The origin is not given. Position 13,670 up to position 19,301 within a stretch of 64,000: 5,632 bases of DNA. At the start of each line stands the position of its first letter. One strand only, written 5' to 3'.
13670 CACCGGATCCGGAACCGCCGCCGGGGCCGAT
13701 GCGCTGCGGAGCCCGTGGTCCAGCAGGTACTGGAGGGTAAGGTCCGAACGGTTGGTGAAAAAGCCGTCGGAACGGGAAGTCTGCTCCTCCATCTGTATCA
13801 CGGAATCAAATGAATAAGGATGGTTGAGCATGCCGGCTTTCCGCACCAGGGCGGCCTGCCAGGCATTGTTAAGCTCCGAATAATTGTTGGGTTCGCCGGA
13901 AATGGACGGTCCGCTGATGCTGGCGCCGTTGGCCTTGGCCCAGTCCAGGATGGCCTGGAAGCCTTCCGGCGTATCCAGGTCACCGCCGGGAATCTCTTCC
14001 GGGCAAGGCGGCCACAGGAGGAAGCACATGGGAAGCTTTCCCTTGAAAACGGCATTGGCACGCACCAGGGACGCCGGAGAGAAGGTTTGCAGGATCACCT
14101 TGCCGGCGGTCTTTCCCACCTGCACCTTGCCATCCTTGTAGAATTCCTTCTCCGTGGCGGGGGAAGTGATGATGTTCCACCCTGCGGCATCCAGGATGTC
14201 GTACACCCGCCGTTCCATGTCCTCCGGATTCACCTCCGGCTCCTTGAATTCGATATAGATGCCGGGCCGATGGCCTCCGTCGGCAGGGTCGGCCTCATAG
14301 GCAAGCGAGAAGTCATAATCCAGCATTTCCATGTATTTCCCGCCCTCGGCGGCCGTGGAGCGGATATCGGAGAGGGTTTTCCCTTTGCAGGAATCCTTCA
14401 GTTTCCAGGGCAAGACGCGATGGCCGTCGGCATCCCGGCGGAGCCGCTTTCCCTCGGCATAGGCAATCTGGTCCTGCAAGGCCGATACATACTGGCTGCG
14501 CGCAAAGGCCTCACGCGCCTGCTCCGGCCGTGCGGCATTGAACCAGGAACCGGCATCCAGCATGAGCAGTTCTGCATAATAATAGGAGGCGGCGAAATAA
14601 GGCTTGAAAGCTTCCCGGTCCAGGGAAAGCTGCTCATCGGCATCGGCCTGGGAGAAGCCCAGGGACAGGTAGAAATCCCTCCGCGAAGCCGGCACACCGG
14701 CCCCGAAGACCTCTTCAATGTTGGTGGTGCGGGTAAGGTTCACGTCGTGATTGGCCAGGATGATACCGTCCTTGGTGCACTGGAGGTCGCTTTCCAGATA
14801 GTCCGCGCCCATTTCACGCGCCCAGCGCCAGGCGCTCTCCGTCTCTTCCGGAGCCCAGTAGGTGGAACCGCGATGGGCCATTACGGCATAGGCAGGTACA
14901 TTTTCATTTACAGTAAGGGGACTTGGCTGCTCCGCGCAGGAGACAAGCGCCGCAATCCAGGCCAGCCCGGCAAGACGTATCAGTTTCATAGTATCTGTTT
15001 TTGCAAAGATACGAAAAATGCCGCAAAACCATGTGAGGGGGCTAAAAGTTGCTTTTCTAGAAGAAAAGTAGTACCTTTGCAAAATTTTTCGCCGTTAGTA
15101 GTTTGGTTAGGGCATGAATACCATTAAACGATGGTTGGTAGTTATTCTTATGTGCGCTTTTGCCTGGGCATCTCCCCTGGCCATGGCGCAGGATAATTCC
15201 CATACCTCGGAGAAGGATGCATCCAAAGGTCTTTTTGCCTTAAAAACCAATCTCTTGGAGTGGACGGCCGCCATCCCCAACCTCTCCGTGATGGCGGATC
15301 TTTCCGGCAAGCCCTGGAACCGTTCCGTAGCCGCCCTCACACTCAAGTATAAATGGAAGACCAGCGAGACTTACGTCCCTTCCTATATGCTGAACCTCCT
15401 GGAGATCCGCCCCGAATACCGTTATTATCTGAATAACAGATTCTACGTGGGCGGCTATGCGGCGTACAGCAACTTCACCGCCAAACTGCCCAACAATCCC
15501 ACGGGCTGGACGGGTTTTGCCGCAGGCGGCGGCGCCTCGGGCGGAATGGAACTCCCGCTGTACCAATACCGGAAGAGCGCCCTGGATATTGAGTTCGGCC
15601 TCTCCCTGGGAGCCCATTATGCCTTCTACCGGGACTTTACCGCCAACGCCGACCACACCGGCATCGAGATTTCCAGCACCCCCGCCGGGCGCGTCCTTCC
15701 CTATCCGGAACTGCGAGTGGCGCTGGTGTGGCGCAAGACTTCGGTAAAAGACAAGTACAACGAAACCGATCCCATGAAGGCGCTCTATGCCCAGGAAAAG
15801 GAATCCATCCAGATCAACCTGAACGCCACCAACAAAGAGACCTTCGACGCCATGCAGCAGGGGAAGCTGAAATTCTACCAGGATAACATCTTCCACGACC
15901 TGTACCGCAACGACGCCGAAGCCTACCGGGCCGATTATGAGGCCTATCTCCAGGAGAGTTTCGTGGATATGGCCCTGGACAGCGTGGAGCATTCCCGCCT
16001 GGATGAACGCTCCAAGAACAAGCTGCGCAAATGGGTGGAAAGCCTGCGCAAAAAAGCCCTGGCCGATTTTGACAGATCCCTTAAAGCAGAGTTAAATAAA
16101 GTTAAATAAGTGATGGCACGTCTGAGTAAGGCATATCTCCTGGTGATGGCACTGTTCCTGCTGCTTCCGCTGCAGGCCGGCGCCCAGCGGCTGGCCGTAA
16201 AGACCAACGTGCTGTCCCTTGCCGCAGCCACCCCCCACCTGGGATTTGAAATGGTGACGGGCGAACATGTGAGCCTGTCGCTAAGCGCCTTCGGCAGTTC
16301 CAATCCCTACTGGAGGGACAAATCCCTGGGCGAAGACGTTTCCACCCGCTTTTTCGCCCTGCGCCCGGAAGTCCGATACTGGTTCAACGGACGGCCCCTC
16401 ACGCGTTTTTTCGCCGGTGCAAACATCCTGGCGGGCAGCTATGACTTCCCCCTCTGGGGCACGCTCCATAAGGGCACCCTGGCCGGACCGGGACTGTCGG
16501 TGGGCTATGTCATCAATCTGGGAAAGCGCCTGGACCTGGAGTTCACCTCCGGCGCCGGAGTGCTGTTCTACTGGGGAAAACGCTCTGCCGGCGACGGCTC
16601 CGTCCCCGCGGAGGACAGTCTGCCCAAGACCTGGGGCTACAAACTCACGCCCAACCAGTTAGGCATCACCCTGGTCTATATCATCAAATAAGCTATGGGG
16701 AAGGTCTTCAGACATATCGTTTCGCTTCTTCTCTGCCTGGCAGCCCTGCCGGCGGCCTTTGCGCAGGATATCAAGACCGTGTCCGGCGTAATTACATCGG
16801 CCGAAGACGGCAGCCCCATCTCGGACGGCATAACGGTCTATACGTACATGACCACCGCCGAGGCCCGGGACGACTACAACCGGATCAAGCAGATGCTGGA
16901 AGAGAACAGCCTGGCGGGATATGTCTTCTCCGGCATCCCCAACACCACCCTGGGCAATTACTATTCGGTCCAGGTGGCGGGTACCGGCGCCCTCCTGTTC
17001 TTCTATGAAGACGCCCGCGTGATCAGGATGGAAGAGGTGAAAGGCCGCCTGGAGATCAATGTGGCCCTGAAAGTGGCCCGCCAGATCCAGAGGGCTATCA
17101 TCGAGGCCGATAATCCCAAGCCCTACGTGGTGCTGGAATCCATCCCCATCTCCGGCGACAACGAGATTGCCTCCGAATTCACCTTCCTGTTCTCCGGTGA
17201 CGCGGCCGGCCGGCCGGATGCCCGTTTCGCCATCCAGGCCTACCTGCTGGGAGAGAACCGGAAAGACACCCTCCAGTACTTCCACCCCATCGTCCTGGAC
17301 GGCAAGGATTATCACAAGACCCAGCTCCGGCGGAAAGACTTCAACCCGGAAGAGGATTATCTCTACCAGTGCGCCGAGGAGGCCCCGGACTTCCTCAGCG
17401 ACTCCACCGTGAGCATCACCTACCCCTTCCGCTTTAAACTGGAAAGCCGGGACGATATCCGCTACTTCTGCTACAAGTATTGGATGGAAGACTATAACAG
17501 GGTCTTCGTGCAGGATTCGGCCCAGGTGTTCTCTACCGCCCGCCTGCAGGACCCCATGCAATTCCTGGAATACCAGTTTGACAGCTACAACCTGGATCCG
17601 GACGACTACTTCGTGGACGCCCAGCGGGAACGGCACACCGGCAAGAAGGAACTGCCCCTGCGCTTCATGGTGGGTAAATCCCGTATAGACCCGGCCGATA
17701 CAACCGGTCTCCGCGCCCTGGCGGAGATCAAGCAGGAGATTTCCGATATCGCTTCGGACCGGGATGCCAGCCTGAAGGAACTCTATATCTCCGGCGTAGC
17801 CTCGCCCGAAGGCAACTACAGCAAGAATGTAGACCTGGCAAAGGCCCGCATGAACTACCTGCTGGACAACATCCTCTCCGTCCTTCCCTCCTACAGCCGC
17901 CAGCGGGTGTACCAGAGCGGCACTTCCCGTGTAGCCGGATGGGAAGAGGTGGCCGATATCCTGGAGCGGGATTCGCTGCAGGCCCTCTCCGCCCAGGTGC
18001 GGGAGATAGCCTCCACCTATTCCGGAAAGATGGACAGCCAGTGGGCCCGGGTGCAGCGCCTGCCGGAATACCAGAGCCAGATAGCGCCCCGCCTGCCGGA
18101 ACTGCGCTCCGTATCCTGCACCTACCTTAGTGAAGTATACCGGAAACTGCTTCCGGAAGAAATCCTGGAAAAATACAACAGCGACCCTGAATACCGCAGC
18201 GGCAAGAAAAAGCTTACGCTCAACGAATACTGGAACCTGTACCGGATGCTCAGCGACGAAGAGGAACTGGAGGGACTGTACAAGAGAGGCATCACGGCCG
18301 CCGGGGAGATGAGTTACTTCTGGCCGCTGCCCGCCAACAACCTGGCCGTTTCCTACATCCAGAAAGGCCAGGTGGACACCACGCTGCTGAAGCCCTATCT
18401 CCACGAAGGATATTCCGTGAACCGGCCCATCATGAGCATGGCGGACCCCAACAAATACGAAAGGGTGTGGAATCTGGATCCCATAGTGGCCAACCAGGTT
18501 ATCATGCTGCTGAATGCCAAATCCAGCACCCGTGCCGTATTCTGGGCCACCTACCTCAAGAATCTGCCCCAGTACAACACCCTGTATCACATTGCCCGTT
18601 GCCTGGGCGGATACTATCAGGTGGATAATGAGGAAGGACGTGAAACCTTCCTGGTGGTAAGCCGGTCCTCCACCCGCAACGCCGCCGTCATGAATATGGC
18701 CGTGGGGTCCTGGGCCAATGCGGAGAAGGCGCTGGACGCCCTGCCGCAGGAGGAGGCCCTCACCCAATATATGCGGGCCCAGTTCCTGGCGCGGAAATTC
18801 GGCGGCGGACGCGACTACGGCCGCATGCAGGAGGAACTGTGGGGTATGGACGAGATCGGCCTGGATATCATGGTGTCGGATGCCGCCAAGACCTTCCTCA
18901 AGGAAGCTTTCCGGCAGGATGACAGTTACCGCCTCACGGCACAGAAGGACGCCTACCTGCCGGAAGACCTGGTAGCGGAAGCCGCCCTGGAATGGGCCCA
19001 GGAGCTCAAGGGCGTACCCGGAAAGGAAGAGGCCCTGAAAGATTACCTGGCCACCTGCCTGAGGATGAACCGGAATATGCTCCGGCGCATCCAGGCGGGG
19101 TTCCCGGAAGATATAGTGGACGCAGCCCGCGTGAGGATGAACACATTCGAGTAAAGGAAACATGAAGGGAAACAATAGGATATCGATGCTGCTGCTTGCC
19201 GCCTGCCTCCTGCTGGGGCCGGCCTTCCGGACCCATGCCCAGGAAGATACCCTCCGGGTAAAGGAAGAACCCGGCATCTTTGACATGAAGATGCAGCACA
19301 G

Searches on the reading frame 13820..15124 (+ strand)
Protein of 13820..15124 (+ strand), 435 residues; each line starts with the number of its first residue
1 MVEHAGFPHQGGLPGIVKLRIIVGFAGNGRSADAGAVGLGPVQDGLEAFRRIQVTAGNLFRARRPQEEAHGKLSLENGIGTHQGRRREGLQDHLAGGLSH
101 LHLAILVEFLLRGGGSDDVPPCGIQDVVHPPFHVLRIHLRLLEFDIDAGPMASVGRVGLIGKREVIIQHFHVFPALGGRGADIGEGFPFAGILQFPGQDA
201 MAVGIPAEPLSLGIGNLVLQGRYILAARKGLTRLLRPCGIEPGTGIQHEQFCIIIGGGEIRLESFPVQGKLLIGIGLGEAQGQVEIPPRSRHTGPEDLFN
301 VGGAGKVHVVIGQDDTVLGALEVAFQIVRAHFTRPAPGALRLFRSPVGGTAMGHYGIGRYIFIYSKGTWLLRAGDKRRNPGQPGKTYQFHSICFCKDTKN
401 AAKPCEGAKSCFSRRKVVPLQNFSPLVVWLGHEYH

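Call 7: search_protein_families(library=pfam, proteins=[window:13820-15124:+], max_evalue=0.001)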
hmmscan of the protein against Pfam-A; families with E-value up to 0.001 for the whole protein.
window:13820-15124:+ (435 aa): 0 families

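Call 12: search_protein_families(library=ncbifam, proteins=[window:13820-15124:+], max_evalue=0.01)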
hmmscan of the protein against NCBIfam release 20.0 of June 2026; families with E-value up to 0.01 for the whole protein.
window:13820-15124:+ (435 aa): 0 families

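Call 50: search_protein_families(library=pfam, proteins=[window:13820-15124:+], max_evalue=10)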
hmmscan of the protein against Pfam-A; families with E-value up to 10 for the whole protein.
window:13820-15124:+ (435 aa): 0 families

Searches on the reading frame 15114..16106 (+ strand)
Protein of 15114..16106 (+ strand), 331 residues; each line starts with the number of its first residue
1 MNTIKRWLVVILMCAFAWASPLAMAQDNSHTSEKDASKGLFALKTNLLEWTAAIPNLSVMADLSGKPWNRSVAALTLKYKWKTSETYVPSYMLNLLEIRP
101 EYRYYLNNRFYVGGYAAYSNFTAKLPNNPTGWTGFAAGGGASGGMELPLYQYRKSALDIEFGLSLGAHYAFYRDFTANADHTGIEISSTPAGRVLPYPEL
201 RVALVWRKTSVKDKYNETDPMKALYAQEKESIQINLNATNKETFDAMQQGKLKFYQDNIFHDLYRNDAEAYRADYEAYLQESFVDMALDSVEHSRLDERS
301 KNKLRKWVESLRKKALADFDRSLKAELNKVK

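Call 7: search_protein_families(library=pfam, proteins=[window:15114-16106:+], max_evalue=0.001)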
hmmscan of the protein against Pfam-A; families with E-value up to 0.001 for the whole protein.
window:15114-16106:+ (331 aa): 2 families
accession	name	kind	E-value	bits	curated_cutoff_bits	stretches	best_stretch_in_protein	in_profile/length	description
PF12099.14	DUF3575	-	1.1e-12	48.1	21.1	1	40-179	17-151/177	Protein of unknown function (DUF3575)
PF13505.12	OMP_b-brl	-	0.00054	20.6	28.7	1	72-188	57-157/175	Outer membrane protein beta-barrel domain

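Call 12: search_protein_families(library=ncbifam, proteins=[window:15114-16106:+], max_evalue=0.01)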
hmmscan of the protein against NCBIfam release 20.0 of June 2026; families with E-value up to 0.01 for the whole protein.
window:15114-16106:+ (331 aa): 0 families

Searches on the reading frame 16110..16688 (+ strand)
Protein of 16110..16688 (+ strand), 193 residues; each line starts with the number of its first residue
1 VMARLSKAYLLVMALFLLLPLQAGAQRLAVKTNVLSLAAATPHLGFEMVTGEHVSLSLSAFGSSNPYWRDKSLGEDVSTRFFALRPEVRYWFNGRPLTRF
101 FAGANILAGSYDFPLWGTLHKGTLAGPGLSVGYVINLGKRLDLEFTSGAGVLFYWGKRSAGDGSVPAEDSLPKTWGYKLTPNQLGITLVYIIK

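Call 7: search_protein_families(library=pfam, proteins=[window:16110-16688:+], max_evalue=0.001)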
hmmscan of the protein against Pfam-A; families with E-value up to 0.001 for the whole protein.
window:16110-16688:+ (193 aa): 1 family
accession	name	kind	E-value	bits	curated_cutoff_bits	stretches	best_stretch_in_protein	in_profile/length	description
PF12099.14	DUF3575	-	3.4e-31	108.4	21.1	1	12-192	2-177/177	Protein of unknown function (DUF3575)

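Call 12: search_protein_families(library=ncbifam, proteins=[window:16110-16688:+], max_evalue=0.01)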
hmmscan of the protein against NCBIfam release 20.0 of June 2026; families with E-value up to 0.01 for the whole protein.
window:16110-16688:+ (193 aa): 0 families

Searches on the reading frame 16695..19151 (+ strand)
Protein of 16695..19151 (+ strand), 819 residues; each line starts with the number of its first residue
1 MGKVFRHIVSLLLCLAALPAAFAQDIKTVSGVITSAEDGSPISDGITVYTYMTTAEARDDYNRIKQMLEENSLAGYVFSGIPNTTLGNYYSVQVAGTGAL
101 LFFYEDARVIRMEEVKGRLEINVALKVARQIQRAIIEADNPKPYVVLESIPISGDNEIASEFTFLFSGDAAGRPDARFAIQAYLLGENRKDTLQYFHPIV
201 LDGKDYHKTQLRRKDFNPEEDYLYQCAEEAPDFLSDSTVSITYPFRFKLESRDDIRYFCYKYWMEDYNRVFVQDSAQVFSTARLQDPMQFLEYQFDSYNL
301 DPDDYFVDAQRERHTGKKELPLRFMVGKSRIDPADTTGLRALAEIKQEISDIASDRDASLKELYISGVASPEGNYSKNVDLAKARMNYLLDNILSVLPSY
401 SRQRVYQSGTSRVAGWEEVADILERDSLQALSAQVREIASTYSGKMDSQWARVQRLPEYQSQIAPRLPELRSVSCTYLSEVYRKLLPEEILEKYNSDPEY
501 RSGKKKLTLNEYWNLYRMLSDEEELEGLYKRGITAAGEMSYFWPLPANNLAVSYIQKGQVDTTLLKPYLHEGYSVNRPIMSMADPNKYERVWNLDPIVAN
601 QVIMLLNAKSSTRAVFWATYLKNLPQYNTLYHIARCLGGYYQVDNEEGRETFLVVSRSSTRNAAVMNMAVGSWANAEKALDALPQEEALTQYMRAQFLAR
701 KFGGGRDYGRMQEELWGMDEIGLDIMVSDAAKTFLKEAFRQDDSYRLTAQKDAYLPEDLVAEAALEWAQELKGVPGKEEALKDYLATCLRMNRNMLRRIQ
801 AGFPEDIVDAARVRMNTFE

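Call 7: search_protein_families(library=pfam, proteins=[window:16695-19151:+], max_evalue=0.001)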
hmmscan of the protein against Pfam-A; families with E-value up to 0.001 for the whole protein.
window:16695-19151:+ (819 aa): 1 family
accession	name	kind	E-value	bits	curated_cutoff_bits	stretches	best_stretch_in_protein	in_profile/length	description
PF21186.2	DUF6852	-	0.00076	20.5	27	0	367-416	18-67/71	Domain of unknown function (DUF6852)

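Call 12: search_protein_families(library=ncbifam, proteins=[window:16695-19151:+], max_evalue=0.01)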
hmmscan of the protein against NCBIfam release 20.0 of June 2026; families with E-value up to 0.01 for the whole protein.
window:16695-19151:+ (819 aa): 0 families

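Call 50: search_protein_families(library=pfam, proteins=[window:16695-19151:+], max_evalue=10)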
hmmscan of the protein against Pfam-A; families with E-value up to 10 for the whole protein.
window:16695-19151:+ (819 aa): 2 families
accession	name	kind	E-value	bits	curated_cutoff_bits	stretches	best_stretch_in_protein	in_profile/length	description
PF21186.2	DUF6852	-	0.00076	20.5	27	1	367-416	18-67/71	Domain of unknown function (DUF6852)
PF07318.18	DUF1464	-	0.038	13.6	23.5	1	397-449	200-252/327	Protein of unknown function (DUF1464)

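Call 52: search_solved_structures(query=window:16695-19151:+, max_evalue=1)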
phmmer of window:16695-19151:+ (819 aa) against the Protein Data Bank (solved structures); distinct sequences matched with E-value up to 1: 4.
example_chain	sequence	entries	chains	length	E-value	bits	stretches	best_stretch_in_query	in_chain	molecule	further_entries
3r9x_B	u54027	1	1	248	0.73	11.1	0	480-522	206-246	Ribosomal RNA small subunit methyltransferase A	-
3ftc_A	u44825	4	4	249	0.73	11.1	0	480-522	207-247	Dimethyladenosine transferase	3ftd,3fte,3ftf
7kkz_H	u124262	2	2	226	0.76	11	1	621-674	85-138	Heavy chain of Fab fragment of mouse monoclonal antibody M4H2K1 | M4H2K1 Fab heavy chain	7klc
6ger_A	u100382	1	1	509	0.89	10.8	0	627-693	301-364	Beta-amylase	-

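Call 66: find_homologous_proteins(query=window:16695-19151:+, max_evalue=0.001)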
Query window:16695-19151:+ (819 aa): 23 proteins with E <= 0.001 among 8000 candidates.
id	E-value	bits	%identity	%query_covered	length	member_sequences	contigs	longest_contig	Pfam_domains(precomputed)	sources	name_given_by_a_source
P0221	0.0e+0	1830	98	100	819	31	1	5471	-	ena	-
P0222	0.0e+0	1594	85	100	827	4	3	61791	-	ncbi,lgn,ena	-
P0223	0.0e+0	1564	84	100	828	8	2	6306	-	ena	-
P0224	0.0e+0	1562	83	99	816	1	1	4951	-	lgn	-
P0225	0.0e+0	1548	82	100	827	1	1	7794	-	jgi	-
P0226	0.0e+0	1544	82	100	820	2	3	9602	-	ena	-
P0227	0.0e+0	1513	82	99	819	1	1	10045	-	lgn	-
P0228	0.0e+0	1492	79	100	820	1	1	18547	-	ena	-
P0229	0.0e+0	1417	76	100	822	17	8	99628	-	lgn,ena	-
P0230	0.0e+0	1343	72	99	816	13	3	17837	-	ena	-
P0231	0.0e+0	1336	73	100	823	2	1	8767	-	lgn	-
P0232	0.0e+0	1333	73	97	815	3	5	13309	-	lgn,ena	-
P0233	0.0e+0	1329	74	94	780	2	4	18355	-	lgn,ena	-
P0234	0.0e+0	1322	76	94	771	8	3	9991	-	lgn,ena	-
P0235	0.0e+0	1320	75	94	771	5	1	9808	-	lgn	-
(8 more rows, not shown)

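Call 68: search_solved_structures(query=A3, max_evalue=10, show_alignments=2)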
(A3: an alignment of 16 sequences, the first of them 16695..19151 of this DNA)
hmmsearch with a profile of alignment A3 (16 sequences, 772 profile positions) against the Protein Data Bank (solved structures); distinct sequences matched with E-value up to 10: 6.
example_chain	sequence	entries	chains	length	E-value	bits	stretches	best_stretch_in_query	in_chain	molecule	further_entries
5t3r_D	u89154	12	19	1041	1.1e-05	27.1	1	7-140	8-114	SusC homolog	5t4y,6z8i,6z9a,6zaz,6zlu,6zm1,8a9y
6ytc_A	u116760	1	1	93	0.00032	22.2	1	82-139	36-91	TonB-dependent receptor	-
9hfj_A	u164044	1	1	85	0.0018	19.7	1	83-128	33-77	SusC homolog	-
3jbh_C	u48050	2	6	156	0.41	11.9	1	500-561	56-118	MYOSIN 2 ESSENTIAL LIGHT CHAIN STRIATED MUSCLE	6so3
8qyd_F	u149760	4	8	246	0.98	10.7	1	337-394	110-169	Membrane protein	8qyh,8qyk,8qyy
1bt1_A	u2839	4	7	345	1.3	10.2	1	667-714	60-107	PROTEIN (CATECHOL OXIDASE)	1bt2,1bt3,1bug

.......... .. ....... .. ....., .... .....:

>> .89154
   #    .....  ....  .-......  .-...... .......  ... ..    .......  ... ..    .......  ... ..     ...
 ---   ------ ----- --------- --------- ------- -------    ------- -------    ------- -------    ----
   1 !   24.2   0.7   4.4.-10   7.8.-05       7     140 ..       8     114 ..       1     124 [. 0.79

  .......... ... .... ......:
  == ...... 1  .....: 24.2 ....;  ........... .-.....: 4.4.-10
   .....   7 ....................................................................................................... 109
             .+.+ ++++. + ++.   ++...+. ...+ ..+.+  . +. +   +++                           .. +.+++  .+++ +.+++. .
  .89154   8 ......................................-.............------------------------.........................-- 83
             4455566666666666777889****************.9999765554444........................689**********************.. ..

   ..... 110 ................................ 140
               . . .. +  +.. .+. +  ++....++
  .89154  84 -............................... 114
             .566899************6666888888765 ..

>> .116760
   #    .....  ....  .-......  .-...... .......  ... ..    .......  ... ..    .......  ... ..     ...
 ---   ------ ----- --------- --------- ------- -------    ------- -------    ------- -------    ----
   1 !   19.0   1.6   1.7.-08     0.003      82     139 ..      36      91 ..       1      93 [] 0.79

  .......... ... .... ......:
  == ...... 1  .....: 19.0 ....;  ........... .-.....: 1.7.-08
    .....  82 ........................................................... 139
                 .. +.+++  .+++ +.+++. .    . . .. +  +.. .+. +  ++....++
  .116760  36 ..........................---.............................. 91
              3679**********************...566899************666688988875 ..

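Call 69: search_protein_families(library=pfam, alignment_id=A3, max_evalue=1)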
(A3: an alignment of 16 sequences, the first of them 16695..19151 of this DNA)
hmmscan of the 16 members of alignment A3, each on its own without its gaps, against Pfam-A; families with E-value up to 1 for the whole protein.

A. member 1, window:16695-19151:+ (819 aa): 2 families
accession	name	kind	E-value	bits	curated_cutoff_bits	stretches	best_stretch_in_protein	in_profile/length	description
PF21186.2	DUF6852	-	0.00076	20.5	27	1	367-416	18-67/71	Domain of unknown function (DUF6852)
PF07318.18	DUF1464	-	0.038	13.6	23.5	1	397-449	200-252/327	Protein of unknown function (DUF1464)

B. families by the number of members that match (of 16 scanned): 20 families
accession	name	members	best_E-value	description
PF00691.25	OmpA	6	0.0017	OmpA family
PF13715.12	CarbopepD_reg_2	4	2.6e-10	CarboxypepD_reg-like domain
PF21186.2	DUF6852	4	0.00076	Domain of unknown function (DUF6852)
PF13620.12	CarboxypepD_reg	3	0.00011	Carboxypeptidase regulatory-like domain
PF07318.18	DUF1464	2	0.038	Protein of unknown function (DUF1464)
PF13176.12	TPR_7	2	0.068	Tetratricopeptide repeat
PF25020.1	TTR_TEN1-4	1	0.01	Teneurin TTR-like domain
PF17898.6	GerD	1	0.015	Spore germination GerD central core domain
PF23300.3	HEAT_Nup120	1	0.031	Nucleoporin Nup120, HEAT repeats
PF15976.11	CooC_C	1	0.036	CS1-pili formation C-terminal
PF17079.10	SOTI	1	0.1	Male-specific protein scotti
PF23195.1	UBQLN1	1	0.13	Ubiquilin-1-like domain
PF03732.24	Retrotrans_gag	1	0.13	Retrotransposon gag protein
PF23888.1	DUF7240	1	0.14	Family of unknown function (DUF7240)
PF03233.18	Cauli_AT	1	0.17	Aphid transmission protein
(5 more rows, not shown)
